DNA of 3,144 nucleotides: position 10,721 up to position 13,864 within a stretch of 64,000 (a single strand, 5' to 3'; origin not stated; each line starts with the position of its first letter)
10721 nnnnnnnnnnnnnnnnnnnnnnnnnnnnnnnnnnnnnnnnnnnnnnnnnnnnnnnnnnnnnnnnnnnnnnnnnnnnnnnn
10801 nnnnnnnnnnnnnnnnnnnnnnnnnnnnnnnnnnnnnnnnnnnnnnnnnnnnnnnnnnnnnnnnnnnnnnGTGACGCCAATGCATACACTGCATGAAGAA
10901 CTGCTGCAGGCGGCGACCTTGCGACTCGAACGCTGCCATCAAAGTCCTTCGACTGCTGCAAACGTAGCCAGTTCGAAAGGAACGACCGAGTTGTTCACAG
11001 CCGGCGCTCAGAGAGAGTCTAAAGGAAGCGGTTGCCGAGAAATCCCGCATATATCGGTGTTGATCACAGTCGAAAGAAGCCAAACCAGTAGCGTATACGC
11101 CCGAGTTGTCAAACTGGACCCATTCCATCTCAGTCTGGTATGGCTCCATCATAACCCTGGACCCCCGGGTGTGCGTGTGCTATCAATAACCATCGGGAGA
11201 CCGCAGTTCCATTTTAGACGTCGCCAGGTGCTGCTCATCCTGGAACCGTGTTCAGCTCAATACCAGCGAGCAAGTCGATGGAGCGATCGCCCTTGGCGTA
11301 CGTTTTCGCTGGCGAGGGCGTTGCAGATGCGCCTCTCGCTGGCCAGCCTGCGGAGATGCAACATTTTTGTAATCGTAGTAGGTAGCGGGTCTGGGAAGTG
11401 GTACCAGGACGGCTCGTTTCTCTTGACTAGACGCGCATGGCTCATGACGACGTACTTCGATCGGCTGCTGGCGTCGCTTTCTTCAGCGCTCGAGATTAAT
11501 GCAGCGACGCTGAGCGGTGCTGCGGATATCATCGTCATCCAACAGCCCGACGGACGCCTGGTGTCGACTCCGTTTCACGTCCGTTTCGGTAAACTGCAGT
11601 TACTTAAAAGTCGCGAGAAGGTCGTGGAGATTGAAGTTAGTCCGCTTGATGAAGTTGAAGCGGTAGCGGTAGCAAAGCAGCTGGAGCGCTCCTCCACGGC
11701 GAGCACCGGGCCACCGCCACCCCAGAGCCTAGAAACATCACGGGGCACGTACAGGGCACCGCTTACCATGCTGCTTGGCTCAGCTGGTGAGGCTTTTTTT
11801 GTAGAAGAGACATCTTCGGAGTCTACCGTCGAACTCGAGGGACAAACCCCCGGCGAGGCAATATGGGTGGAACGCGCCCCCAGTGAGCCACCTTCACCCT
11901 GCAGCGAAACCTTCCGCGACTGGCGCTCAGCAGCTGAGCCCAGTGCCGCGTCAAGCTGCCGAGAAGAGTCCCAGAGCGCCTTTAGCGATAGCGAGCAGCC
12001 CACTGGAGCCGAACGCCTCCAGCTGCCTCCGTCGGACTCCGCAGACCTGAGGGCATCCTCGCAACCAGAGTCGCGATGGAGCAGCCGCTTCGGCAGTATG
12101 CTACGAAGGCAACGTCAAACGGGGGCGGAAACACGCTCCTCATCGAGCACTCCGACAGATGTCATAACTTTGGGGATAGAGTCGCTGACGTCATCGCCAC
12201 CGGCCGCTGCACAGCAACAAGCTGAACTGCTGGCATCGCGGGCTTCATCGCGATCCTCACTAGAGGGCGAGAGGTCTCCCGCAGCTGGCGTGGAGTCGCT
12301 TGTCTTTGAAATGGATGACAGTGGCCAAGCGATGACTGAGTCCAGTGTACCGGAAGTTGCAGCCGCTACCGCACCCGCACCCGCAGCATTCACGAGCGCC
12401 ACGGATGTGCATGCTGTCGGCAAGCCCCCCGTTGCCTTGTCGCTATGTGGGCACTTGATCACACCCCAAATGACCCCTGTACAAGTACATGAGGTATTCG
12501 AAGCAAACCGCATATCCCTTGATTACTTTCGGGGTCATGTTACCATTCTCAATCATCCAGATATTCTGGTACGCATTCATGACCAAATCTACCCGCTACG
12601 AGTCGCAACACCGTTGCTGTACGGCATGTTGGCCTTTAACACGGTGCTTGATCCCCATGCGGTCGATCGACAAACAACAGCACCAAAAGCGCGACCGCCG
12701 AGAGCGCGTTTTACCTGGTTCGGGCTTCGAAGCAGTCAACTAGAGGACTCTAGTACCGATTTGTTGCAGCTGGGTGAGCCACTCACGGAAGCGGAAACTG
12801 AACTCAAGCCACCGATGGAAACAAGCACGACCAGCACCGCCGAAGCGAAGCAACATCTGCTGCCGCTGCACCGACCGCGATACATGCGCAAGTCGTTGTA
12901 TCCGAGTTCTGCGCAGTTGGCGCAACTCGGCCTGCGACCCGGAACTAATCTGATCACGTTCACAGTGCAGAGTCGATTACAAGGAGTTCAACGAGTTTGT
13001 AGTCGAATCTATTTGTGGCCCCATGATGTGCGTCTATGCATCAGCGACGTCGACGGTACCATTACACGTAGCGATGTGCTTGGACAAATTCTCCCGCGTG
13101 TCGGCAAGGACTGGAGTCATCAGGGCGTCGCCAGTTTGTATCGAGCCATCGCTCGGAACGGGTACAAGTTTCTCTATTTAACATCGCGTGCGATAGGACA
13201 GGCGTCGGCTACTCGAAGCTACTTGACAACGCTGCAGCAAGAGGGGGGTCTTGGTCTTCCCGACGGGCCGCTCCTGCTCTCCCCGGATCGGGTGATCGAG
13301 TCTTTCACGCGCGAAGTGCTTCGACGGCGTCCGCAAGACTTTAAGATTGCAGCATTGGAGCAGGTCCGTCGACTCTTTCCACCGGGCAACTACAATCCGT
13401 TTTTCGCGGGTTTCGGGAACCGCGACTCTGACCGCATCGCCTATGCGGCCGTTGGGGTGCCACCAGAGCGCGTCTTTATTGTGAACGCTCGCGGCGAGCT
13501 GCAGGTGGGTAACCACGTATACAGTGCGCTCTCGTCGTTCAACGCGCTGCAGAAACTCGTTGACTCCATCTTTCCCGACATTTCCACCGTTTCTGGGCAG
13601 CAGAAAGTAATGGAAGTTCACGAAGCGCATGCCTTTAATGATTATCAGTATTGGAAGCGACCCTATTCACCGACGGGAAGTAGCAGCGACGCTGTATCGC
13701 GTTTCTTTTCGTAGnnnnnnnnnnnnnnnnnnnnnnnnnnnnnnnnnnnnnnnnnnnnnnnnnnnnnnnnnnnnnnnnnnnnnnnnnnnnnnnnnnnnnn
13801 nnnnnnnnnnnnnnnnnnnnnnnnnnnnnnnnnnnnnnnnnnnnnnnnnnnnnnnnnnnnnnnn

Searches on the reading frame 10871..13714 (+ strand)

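Call 30: search_protein_families(library=pfam, proteins=[window:10871-13714:+], max_evalue=0.01)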
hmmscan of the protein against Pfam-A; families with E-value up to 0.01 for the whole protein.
window:10871-13714:+ (947 aa): 5 families
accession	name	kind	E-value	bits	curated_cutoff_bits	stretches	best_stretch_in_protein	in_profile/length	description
PF08235.19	LNS2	-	3e-87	292.2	32.3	1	674-902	1-226/226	LNS2 (Lipin/Ned1/Smp2)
PF04571.19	Lipin_N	-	1.4e-25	89.7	25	1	205-257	13-66/103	lipin, N-terminal conserved region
PF16876.10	Lipin_mid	-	6.2e-15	55.5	26.7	1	521-617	1-96/98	Lipin/Ned1/Smp2 multi-domain protein middle domain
PF24694.1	LNS2_PITM1-3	-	8e-06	26.3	27.7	1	724-871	2-123/124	PITM 1-3, LNS2 domain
PF09949.15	APP1_cat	-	0.00013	22.4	27.1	1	723-837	3-118/154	Phosphatidate phosphatase APP1, catalytic domain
